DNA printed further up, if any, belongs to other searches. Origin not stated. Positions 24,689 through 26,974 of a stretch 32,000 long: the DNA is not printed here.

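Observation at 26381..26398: Cross-linking tyrosine of oxidative HAOs appears replaced by Trp (FTWWEG)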

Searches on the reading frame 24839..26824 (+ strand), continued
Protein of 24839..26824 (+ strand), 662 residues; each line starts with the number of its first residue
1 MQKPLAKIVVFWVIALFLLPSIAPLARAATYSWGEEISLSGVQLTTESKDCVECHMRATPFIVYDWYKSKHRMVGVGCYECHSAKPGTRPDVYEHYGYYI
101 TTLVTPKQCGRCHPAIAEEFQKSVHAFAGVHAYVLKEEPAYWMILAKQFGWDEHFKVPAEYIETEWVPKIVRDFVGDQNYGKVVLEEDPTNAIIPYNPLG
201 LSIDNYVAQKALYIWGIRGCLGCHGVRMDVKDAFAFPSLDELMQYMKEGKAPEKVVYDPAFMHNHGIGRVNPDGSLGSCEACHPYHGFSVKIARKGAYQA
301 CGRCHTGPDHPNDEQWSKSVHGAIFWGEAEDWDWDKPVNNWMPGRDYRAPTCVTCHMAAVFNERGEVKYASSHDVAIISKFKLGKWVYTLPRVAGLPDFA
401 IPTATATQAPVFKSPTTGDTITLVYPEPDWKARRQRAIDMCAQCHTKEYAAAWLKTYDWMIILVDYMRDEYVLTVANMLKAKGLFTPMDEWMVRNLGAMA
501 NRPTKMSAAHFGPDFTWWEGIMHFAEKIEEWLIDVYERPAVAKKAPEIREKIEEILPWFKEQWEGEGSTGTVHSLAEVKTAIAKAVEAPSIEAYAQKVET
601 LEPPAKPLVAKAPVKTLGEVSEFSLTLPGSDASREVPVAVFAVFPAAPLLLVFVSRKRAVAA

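Call 17: search_solved_structures(query=A1, max_evalue=0.01, show_alignments=5)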
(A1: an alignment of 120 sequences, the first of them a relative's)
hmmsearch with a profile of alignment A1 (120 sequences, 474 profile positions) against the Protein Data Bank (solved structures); distinct sequences matched with E-value up to 0.01: 19.
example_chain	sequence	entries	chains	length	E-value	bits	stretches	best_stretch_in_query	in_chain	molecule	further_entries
4qo5_A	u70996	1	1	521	7.4e-108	364.5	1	35-415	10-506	Hypothetical multiheme protein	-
6h5l_A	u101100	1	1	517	1.3e-47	165.8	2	192-367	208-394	Similar to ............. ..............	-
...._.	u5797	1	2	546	7.7e-46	160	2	192-370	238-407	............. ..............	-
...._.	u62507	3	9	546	1.2e-45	159.4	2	192-370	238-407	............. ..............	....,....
6m0p_A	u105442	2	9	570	1.3e-45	159.2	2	192-370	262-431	Aerobic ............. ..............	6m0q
4n4j_A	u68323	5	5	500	8.9e-37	130.1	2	192-357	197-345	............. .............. | Similar to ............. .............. hao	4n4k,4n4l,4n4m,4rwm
6t5e_A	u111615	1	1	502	7.9e-35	123.7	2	192-357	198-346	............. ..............-like protein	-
6hif_G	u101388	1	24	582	2.3e-30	109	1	193-386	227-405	Hydrazine dehydrogenase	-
2j7a_A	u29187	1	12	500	0.00048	22.1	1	60-128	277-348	CYTOCHROME C NITRITE REDUCTASE NRFA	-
2vr0_A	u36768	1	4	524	0.00055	22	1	60-127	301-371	CYTOCHROME C NITRITE REDUCTASE, CATALYTIC SUBUNIT NFRA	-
2rf7_A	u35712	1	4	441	0.00084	21.4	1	60-141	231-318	Cytochrome c-552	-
9wt8_A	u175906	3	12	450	0.00099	21.1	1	103-161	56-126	Cytochrome c,Multiheme cytochrome c selenoprotein (MccSep)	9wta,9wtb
9wt9_A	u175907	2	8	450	0.00099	21.1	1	103-161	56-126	Cytochrome c,Multiheme cytochrome c selenoprotein mutant (MccSep U325A) | Cytochrome c,Multiheme cytochrome c selenoprotein (MccSep)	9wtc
3sxq_A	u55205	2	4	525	0.002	20.1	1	46-121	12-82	Eight-heme nitrite reductase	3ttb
8rv0_Y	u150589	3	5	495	0.0035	19.3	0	62-113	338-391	Octaheme cytochrome c nitrite reductase | Octaheme nitrite c cytochrome c reductase | Octaheme nitrite reductase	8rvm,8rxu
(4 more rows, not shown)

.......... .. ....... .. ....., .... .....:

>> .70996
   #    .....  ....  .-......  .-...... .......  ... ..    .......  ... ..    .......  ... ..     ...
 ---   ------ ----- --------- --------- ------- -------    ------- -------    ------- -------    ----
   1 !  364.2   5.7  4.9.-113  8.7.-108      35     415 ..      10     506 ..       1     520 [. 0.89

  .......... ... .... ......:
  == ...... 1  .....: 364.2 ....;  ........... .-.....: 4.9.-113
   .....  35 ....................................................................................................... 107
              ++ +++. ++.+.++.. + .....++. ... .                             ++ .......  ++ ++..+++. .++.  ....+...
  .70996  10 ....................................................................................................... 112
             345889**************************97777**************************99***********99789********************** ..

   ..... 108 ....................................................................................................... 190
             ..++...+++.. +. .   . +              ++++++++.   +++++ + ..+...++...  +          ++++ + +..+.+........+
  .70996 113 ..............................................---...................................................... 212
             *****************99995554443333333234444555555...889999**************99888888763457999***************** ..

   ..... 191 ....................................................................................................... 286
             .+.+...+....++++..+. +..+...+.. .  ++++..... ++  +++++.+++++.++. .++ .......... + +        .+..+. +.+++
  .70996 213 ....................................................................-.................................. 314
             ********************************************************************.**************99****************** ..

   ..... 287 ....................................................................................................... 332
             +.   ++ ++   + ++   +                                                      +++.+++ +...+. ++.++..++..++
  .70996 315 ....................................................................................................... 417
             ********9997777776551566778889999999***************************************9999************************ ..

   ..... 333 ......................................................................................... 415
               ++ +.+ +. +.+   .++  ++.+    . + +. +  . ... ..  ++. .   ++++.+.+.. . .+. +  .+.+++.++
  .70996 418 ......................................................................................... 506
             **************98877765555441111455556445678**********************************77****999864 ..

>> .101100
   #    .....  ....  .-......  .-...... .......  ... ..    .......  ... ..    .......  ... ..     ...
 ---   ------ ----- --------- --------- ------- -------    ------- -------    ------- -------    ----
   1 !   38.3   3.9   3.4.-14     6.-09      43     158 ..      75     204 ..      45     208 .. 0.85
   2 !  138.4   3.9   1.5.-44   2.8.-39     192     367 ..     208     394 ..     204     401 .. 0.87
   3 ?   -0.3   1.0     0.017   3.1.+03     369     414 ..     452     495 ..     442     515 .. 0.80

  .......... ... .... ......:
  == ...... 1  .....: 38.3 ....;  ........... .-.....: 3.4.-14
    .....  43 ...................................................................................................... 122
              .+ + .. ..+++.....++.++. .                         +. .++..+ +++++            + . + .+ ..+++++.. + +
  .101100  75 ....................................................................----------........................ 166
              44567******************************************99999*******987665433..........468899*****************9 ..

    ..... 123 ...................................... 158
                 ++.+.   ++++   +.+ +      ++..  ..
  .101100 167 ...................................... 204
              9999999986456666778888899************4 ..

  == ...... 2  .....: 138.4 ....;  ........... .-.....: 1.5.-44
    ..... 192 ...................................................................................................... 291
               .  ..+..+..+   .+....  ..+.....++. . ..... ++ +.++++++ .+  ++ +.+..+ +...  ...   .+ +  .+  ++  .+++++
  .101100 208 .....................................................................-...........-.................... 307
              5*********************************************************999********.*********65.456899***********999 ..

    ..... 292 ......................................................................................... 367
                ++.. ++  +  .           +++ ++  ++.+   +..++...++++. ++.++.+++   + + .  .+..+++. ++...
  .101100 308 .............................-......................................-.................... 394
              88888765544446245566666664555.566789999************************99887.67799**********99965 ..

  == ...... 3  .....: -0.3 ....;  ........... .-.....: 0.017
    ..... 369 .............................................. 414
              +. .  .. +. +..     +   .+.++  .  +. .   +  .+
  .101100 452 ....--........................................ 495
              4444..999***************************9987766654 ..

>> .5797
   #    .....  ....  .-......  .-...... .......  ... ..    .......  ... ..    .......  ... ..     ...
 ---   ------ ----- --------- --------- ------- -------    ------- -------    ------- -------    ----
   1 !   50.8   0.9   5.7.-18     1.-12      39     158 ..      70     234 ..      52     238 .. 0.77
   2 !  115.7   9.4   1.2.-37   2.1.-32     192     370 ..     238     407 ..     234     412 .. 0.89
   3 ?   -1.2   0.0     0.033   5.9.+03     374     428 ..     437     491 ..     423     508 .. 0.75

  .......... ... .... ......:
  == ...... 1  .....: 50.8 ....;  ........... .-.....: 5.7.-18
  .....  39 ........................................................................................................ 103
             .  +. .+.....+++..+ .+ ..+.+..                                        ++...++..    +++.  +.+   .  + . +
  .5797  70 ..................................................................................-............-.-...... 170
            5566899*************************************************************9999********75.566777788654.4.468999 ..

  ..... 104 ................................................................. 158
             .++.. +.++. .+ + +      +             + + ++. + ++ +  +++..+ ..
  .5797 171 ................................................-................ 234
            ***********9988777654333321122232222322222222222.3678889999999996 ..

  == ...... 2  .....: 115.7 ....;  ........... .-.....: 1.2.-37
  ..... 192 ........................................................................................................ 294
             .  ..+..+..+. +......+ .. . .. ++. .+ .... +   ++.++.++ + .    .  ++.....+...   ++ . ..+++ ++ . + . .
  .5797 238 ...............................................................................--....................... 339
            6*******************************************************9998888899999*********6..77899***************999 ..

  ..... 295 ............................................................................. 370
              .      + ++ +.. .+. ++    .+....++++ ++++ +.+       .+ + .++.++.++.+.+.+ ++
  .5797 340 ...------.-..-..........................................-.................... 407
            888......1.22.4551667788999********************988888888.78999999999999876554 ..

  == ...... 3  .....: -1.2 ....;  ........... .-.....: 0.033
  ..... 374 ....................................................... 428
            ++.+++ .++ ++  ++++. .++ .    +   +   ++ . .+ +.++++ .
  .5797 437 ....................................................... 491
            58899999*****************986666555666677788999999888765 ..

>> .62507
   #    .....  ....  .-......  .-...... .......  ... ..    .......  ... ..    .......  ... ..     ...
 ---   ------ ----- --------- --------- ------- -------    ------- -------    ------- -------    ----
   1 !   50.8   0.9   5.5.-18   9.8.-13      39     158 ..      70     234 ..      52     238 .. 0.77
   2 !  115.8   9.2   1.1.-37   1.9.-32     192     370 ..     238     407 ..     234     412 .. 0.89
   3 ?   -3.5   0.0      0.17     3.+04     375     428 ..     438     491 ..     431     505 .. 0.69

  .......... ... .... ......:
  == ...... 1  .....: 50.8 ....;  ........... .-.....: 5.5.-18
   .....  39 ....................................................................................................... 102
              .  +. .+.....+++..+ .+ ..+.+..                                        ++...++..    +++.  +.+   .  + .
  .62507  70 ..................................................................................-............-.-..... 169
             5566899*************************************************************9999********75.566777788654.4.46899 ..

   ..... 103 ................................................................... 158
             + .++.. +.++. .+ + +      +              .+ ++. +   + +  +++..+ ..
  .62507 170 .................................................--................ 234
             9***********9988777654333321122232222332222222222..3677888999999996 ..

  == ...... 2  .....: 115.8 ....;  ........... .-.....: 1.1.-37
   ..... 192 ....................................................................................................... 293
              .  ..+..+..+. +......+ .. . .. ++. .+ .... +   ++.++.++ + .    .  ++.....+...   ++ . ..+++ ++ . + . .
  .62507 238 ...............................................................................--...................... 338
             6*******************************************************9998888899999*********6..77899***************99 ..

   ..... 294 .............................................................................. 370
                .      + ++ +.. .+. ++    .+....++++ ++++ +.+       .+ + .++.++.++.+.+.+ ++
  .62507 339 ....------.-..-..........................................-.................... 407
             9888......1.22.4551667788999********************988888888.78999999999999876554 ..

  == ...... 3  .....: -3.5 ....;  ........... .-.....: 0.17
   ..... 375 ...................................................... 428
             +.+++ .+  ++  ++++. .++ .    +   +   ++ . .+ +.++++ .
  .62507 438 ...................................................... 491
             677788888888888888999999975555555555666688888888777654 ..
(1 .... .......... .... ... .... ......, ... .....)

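Call 33: find_encoding_contigs(protein=P0011, flank=8000, max_places=2)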
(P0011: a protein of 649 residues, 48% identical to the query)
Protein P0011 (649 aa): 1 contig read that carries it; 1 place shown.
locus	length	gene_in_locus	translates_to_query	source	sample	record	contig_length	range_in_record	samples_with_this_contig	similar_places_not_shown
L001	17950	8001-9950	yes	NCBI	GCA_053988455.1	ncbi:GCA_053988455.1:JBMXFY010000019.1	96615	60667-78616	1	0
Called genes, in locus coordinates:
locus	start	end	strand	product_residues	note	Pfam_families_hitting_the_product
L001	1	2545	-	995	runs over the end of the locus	PF01578:Cytochrom_C_asm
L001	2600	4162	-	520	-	-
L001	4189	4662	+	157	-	-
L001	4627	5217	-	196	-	-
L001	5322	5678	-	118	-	-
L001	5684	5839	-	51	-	-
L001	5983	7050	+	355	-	PF04473:DUF553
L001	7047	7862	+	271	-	-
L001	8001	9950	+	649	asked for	PF14522:Cytochrome_C7 (faint), PF13447:Multi-haem_cyto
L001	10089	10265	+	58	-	-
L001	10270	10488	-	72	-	-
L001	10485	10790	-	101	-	-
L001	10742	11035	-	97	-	-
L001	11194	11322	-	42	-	-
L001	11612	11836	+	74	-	-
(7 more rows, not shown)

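Call 34: find_encoding_contigs(protein=P0015, flank=8000, max_places=2)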
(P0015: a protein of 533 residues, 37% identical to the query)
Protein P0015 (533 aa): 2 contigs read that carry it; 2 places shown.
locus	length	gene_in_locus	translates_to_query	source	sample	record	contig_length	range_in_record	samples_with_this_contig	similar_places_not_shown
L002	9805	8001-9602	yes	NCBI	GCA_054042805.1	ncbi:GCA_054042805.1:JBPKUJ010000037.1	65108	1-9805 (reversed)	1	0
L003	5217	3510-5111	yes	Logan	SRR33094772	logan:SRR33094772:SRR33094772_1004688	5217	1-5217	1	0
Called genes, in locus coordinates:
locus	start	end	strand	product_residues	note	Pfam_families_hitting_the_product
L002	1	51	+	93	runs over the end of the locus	PF09527:ATPase_gene1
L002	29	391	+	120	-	PF03899:ATP-synt_I (weak)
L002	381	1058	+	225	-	PF00119:ATP-synt_A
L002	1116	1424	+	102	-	PF00137:ATP-synt_C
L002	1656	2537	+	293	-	-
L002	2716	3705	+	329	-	PF01515:PTA_PTB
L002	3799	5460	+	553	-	PF01642:MM_CoA_mutase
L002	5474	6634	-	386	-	PF00990:GGDEF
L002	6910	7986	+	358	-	PF16930:Porin_5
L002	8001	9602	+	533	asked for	PF13435:Cytochrome_C554 (faint), PF14522:Cytochrome_C7 (faint), PF14537:Cytochrom_c3_2 (faint), PF13447:Multi-haem_cyto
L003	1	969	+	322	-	?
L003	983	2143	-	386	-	PF00990:GGDEF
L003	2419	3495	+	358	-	PF16930:Porin_5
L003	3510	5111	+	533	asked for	PF13435:Cytochrome_C554 (faint), PF14522:Cytochrome_C7 (faint), PF14537:Cytochrom_c3_2 (faint), PF13447:Multi-haem_cyto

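Call 35: find_encoding_contigs(protein=P0004, flank=8000, max_places=2)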
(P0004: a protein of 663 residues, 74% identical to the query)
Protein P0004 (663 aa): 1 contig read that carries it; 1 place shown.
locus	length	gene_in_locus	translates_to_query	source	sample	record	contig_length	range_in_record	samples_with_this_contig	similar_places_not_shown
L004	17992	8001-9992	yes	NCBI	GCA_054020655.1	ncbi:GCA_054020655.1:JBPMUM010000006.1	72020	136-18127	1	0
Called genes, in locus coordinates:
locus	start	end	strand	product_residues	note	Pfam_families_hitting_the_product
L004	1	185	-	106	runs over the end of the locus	?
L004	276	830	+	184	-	-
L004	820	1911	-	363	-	PF04055:Radical_SAM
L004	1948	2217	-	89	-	-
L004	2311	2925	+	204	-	PF03956:Lys_export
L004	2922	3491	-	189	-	PF00149:Metallophos, PF12850:Metallophos_2, PF14582:Metallophos_3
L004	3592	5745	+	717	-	-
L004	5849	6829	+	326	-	-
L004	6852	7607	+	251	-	-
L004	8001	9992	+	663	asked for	PF13435:Cytochrome_C554 (faint), PF14522:Cytochrome_C7 (faint), PF13447:Multi-haem_cyto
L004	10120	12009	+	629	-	-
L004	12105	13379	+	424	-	PF09699:Paired_CXXCH_1 (faint), PF14522:Cytochrome_C7 (faint), PF14537:Cytochrom_c3_2 (faint)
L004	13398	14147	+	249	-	-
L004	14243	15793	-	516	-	-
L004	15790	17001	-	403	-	PF01547:SBP_bac_1, PF13531:SBP_bac_11 (weak), PF13416:SBP_bac_8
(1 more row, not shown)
